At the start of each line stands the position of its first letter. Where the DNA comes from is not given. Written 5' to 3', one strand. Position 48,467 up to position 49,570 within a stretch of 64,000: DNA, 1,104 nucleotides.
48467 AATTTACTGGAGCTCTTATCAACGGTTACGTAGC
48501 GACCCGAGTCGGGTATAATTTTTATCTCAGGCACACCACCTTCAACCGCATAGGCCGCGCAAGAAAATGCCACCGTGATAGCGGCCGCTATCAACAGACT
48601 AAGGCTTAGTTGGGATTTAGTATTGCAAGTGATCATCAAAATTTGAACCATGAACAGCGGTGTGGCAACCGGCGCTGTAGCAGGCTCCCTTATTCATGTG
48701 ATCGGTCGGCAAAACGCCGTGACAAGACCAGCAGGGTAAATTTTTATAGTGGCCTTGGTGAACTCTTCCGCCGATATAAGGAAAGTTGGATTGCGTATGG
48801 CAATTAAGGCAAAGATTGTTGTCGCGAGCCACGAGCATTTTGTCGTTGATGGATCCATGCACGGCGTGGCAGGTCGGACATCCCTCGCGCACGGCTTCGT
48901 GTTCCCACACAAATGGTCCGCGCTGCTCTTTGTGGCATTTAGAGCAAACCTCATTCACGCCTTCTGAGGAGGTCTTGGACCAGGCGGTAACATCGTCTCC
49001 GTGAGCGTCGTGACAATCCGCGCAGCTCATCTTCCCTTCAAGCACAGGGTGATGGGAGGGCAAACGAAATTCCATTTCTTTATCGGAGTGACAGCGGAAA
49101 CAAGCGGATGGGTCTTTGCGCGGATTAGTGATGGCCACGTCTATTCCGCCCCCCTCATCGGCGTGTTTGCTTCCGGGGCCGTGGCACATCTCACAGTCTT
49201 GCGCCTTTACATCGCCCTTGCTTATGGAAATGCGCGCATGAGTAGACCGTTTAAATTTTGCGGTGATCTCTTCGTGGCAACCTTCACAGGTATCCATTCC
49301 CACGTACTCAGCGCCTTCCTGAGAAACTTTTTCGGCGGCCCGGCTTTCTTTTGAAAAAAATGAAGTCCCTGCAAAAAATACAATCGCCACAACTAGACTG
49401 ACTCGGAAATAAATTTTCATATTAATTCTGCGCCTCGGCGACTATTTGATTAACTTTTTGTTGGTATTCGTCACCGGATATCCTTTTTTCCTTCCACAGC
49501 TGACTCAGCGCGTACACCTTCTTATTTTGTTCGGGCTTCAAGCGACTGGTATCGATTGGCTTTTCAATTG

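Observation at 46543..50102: Putative porin-cytochrome conduit (MtrAB/MtoAB/PioAB-like) for extracellular electron transfer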

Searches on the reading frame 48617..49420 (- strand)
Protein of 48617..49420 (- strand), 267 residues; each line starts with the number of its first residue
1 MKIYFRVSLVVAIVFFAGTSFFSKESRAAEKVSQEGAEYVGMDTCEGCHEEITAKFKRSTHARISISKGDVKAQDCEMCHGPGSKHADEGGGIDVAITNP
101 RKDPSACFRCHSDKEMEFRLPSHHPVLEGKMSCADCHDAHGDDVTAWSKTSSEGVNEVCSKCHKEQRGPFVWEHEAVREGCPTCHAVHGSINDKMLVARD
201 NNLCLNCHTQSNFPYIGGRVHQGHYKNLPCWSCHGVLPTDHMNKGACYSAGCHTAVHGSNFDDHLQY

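Call 3: search_protein_families(library=pfam, proteins=[window:48617-49420:-], max_evalue=1)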
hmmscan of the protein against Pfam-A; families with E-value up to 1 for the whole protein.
window:48617-49420:- (267 aa): 8 families
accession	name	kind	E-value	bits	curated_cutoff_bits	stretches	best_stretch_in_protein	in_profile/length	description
PF09699.15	Paired_CXXCH_1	-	2.1e-21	75.8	20.6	3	174-210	1-38/41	Doubled CXXCH motif (Paired_CXXCH_1)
PF22678.1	Cytochrom_c_NrfB-like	-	2e-11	44.6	27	3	194-242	26-73/89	Cytochrome c-type protein NrfB-like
PF14522.11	Cytochrome_C7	-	1.5e-09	38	24.8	4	41-112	10-67/67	Cytochrome c7 and related cytochrome c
PF14537.11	Cytochrom_c3_2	-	2.4e-09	38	25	4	44-116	8-69/79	Cytochrome c3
PF22113.1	Mtrc-MtrF_II-IV_dom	-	2.2e-05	24.5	30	1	34-85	112-168/176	Outer membrane cytochrome MtrC/MtrF-like, domains II/IV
PF13435.11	Cytochrome_C554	-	0.0031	18.9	20.8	1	158-235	1-84/84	Cytochrome c554 and c-prime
PF08821.16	CGGC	-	0.0098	16.5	27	2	22-71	23-74/106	CGGC domain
PF04830.18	DUF637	-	0.053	13.7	26.6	0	246-265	91-110/168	Possible hemagglutinin (DUF637)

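Call 4: search_protein_families(library=ncbifam, proteins=[window:48617-49420:-], max_evalue=1)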
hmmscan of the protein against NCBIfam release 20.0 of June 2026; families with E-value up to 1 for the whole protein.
window:48617-49420:- (267 aa): 10 families
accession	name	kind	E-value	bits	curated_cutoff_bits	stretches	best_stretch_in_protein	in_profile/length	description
NF041028.1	decahem_GSU2203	exception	6.6e-53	180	325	2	101-262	145-304/317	GSU2203 family decaheme c-type cytochrome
TIGR03508.1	decahem_SO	subfamily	2e-47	161.8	192.2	2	101-262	114-257/258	DmsE family decaheme c-type cytochrome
TIGR01905.1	paired_CXXCH_1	subfamily_domain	2.6e-14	52.8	25.2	2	174-211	1-39/41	doubled CXXCH domain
NF008659.0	PRK11659.1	equivalog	6e-13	48.9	184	3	11-167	16-171/188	cytochrome c nitrite reductase pentaheme subunit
TIGR03146.1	cyt_nit_nrfB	equivalog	7.6e-09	36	166.6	3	195-242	78-124/145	cytochrome c nitrite reductase pentaheme subunit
NF041198.1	UshA_like_PCGU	equivalog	3.9e-08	32.3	275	2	71-114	470-511/519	UshA-like (seleno)protein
NF047727.1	4hemeCytCCctA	equivalog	7.9e-06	26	180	1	175-253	34-104/109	tetraheme c-type cytochrome CctA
NF040886.1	cyt_C_like_Sec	equivalog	0.0023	16.6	250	1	27-111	31-111/423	multiheme c-type cytochrome (seleno)protein ExtKL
TIGR03507.1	decahem_SO1788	subfamily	0.0054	15.2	209.3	1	38-84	485-521/672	OmcA/MtrC family decaheme c-type cytochrome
NF045722.1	c3_cytochr_TmcA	equivalog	0.0064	16.4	114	2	158-212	59-114/125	acidic tetraheme cytochrome c3 TmcA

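Call 7: search_solved_structures(query=window:48617-49420:-, max_evalue=0.01, show_alignments=2)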
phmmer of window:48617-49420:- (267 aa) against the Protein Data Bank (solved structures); distinct sequences matched with E-value up to 0.01: 2.
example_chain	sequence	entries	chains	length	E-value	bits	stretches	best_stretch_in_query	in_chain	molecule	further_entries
6r2q_A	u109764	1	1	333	1.5e-31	113.3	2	102-261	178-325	Cystathionine beta-synthase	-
6i5b_A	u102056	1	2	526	1.3e-07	34.7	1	41-124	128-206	Uncharacterized protein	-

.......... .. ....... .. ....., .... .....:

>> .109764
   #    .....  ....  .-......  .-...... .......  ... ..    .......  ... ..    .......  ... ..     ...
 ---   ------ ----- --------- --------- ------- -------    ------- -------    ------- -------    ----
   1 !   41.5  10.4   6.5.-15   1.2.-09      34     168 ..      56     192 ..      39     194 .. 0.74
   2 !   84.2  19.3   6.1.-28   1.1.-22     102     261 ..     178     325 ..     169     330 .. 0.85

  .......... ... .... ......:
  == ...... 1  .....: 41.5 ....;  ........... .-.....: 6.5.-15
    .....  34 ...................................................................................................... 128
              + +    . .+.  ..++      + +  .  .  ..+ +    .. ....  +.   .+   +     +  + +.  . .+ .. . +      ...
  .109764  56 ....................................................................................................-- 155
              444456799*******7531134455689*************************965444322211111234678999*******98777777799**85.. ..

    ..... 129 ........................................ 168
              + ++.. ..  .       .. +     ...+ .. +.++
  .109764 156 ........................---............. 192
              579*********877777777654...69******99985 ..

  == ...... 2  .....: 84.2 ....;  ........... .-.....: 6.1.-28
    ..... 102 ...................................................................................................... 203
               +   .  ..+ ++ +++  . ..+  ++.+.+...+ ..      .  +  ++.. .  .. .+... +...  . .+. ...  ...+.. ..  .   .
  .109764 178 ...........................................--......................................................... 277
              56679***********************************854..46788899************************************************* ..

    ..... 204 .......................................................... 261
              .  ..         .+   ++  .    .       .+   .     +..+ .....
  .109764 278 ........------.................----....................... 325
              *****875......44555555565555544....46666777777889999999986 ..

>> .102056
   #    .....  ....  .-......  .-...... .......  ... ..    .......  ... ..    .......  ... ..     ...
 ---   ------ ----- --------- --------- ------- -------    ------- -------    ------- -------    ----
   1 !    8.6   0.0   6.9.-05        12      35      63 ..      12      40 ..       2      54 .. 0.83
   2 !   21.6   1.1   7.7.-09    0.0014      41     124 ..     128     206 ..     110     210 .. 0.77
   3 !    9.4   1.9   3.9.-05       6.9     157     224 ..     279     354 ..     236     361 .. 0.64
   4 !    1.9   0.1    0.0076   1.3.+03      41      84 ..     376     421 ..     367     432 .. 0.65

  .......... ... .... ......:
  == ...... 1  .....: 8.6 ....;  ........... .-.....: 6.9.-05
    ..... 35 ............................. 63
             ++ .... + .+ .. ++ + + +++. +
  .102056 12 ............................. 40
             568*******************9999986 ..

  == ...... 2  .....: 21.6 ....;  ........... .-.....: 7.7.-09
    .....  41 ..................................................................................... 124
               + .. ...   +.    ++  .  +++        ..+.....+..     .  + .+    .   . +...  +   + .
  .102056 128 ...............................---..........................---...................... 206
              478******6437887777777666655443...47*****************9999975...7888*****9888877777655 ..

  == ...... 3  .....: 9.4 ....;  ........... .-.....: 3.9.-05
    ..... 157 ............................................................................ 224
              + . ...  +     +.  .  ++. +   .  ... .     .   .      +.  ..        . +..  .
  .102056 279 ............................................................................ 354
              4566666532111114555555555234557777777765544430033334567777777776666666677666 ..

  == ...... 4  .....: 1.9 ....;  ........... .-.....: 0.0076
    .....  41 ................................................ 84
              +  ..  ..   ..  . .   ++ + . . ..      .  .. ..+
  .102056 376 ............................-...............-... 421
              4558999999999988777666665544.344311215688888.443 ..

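Call 38: find_homologous_proteins(query=window:48617-49420:-)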
Query window:48617-49420:- (267 aa): 3484 proteins with E <= 0.001 among 3808 candidates; the best 120 are listed.
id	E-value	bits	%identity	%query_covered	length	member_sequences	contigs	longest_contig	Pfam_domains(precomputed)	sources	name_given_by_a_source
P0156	1.4e-186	637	100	100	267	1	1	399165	PF09699.16,PF14537.12,PF22678.2,PF14522.12,PF22113.2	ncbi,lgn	-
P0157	1.8e-97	344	62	97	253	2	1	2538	PF09699.16,PF22678.2,PF14522.12,PF22113.2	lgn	-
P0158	1.4e-96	341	59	99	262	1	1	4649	PF09699.16,PF14537.12,PF22678.2,PF14522.12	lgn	-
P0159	3.9e-96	340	63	93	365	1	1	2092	PF09699.16,PF14537.12,PF22678.2,PF14522.12,PF22113.2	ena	-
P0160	5.1e-96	340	57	99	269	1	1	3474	PF09699.16,PF14537.12,PF22678.2,PF14522.12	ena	-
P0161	9.5e-95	335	57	97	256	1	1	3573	PF09699.16,PF14537.12,PF22678.2,PF14522.12,PF22113.2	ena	-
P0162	1.5e-94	335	66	88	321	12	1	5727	PF09699.16,PF14537.12,PF24784.2,PF22678.2,PF18884.6,PF14522.12,PF22113.2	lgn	-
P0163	3.1e-94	334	64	93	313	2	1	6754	PF09699.16,PF14537.12,PF22678.2,PF14522.12,PF22113.2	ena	-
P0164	3.5e-94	334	58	100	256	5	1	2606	PF09699.16,PF22678.2,PF14522.12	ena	-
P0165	8.2e-94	332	56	99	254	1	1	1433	PF09699.16,PF22678.2,PF14522.12,PF22113.2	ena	-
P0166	8.9e-94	332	66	86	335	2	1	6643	PF09699.16,PF14537.12,PF22678.2,PF14522.12,PF22113.2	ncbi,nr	ncbi:MAG: cytochrome c3 family protein [Candidatus Omnitrophota bacterium]|nr:cytochrome c3 family p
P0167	1.0e-93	332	59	99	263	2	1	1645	PF09699.16,PF14537.12,PF22678.2,PF14522.12,PF22113.2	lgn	-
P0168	1.1e-93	332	57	98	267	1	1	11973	PF09699.16,PF14537.12,PF22678.2,PF14522.12,PF22113.2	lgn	-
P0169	1.4e-93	332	58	97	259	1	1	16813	PF09699.16,PF14537.12,PF22678.2,PF14522.12,PF22113.2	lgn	-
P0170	1.7e-93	331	62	89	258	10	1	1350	PF09699.16,PF14537.12,PF22678.2,PF14522.12,PF22113.2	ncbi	-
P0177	5.7e-93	330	57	99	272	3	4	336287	PF09699.16,PF14537.12,PF22678.2,PF14522.12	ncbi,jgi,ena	-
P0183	1.6e-92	328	59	99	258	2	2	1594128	PF09699.16,PF14537.12,PF22678.2,PF14522.12,PF22113.2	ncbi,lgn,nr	ncbi:MAG: hypothetical protein MOGMAGMI_01626 [Candidatus Omnitrophica bacterium]|nr:hypothetical pr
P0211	7.9e-91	323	61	90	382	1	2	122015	PF09699.16,PF14537.12,PF22678.2,PF14522.12,PF22113.2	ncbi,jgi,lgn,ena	-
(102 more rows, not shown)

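Call 42: find_encoding_contigs(protein=P0156, flank=3000, max_places=2)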
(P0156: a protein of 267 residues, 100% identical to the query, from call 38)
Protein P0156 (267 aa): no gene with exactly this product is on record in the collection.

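Call 47: find_encoding_contigs(protein=P0183, flank=7000, max_places=1)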
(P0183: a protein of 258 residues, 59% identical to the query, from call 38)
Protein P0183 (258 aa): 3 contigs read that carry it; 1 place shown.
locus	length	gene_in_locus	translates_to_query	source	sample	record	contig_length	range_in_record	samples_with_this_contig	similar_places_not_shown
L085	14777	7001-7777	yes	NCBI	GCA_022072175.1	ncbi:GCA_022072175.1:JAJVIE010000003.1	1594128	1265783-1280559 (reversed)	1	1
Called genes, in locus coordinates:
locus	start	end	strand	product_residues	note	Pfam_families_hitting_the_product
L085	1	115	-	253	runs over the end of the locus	PF00899:ThiF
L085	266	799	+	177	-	PF10604:Polyketide_cyc2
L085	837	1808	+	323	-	PF05148:Methyltransf_8 (weak), PF13489:Methyltransf_23, PF08241:Methyltransf_11, PF08242:Methyltransf_12 (weak), PF13649:Methyltransf_25, PF13847:Methyltransf_31 (weak)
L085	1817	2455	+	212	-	PF04773:FecR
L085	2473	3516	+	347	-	PF08240:ADH_N, PF01262:AlaDh_PNT_C (weak), PF00107:ADH_zinc_N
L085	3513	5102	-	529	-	PF01578:Cytochrom_C_asm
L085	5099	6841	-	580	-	PF05140:ResB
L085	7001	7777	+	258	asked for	PF22113:Mtrc-MtrF_II-IV_dom (faint), PF14537:Cytochrom_c3_2 (faint), PF22678:Cytochrom_c_NrfB-like (faint), PF14522:Cytochrome_C7 (weak), PF09699:Paired_CXXCH_1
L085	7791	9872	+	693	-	-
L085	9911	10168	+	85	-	-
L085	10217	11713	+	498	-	PF03264:Cytochrom_NNT, PF14522:Cytochrome_C7 (faint)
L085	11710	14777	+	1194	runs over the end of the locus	PF01855:POR_N, PF17147:PFOR_II, PF01558:POR, PF10371:EKR, PF12837:Fer4_6, PF12838:Fer4_7, PF13183:Fer4_8, PF13484:Fer4_16, +6 more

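Call 48: find_encoding_contigs(protein=P0177, flank=7000, max_places=1)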
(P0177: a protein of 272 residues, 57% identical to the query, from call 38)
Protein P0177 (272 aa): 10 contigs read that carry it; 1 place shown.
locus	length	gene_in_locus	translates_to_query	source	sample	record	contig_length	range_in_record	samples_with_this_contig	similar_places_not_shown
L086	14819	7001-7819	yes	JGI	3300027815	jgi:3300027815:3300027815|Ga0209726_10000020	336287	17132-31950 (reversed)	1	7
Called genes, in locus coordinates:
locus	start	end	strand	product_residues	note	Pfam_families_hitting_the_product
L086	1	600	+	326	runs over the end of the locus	PF08331:QueG_DUF1730, PF13484:Fer4_16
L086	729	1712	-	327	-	PF00365:PFK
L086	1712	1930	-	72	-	-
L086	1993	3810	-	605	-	PF17297:PEPCK_N, PF00821:PEPCK_GTP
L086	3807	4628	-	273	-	PF03618:Kinase-PPPase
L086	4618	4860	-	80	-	-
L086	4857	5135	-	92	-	-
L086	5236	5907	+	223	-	PF00027:cNMP_binding, PF13545:HTH_Crp_2, PF00325:Crp (weak)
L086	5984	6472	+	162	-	PF01814:Hemerythrin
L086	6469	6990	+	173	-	PF27139:Aq_1264_TM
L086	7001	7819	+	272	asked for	PF14522:Cytochrome_C7 (faint), PF14537:Cytochrom_c3_2 (faint), PF22678:Cytochrom_c_NrfB-like (faint), PF09699:Paired_CXXCH_1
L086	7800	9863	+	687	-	-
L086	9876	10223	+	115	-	-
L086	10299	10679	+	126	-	-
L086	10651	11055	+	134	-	-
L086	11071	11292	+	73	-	-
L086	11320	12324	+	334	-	PF07731:Cu-oxidase_2 (faint), PF07732:Cu-oxidase_3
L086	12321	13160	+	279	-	PF13620:CarboxypepD_reg, PF13715:CarbopepD_reg_2 (weak), PF14686:fn3_3 (weak)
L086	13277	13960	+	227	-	PF00990:GGDEF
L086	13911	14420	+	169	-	PF03264:Cytochrom_NNT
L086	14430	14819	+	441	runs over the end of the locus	PF02335:Cytochrom_C552, PF14522:Cytochrome_C7 (faint), PF14537:Cytochrom_c3_2 (faint)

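Call 49: find_encoding_contigs(protein=P0211, flank=7000, max_places=1)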
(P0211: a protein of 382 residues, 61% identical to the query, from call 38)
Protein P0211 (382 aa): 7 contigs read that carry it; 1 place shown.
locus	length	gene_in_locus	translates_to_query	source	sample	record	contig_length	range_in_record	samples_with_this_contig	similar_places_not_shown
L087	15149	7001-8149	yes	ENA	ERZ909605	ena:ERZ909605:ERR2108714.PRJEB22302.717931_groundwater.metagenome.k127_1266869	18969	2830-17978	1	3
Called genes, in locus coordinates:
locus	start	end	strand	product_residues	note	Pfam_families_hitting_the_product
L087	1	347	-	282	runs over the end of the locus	PF02790:COX2_TM, PF00116:COX2, PF13473:Cupredoxin_1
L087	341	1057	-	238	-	PF13620:CarboxypepD_reg (weak)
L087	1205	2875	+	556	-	PF02310:B12-binding, PF04055:Radical_SAM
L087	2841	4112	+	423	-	PF05940:NnrS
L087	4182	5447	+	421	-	PF04055:Radical_SAM, PF06968:BATS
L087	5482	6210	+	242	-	PF03460:NIR_SIR_ferr, PF01077:NIR_SIR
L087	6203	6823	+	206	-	PF04055:Radical_SAM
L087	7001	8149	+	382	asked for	PF14537:Cytochrom_c3_2 (faint), PF22113:Mtrc-MtrF_II-IV_dom (faint), PF14522:Cytochrome_C7 (faint), PF22678:Cytochrom_c_NrfB-like (faint), PF09699:Paired_CXXCH_1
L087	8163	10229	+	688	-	-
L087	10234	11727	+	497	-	PF03264:Cytochrom_NNT, PF14522:Cytochrome_C7 (faint), PF14537:Cytochrom_c3_2 (faint)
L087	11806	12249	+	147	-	PF25471:TM_PetC (weak), PF00355:Rieske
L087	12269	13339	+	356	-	PF00033:Cytochrome_B, PF13631:Cytochrom_B_N_2, PF00032:Cytochrom_B_C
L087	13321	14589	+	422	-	PF09699:Paired_CXXCH_1 (faint), PF14522:Cytochrome_C7 (faint), PF14537:Cytochrom_c3_2 (weak)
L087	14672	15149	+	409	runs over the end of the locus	-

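Call 63: search_dna_similar(query=window:48617-49420:-, collection=plasmids, mode=protein, max_rows=25)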
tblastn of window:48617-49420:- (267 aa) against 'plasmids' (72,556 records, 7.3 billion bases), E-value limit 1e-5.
Records with a match: 1; places in all: 1; records where one place covers at least 80% of the query: 0.
Best place of each record, by identity: <60% 1.
By first word of the organism name: Photobacterium 1.
By predicted mobility (MOB-suite, as given by PLSDB): non-mobilizable 1.
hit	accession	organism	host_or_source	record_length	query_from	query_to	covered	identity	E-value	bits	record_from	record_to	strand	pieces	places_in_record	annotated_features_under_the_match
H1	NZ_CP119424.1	Photobacterium sp. DA100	-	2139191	94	260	63%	35.9%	3e-21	100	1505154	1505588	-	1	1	none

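Call 64: get_annotated_region(hit=H1, flank=7000)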
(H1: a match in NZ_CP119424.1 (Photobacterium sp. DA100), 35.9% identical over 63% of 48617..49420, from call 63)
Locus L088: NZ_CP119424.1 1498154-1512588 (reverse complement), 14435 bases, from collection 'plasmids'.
description: Photobacterium sp. DA100 plasmid pDA100, complete sequence
organism: Photobacterium sp. DA100 (NCBI taxid 3027472)
taxonomy: Bacteria; Pseudomonadota; Gammaproteobacteria; Vibrionales; Vibrionaceae; Photobacterium; Photobacterium sp. DA100
host: -; source: -; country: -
typing (MOB-suite, as given by PLSDB): non-mobilizable
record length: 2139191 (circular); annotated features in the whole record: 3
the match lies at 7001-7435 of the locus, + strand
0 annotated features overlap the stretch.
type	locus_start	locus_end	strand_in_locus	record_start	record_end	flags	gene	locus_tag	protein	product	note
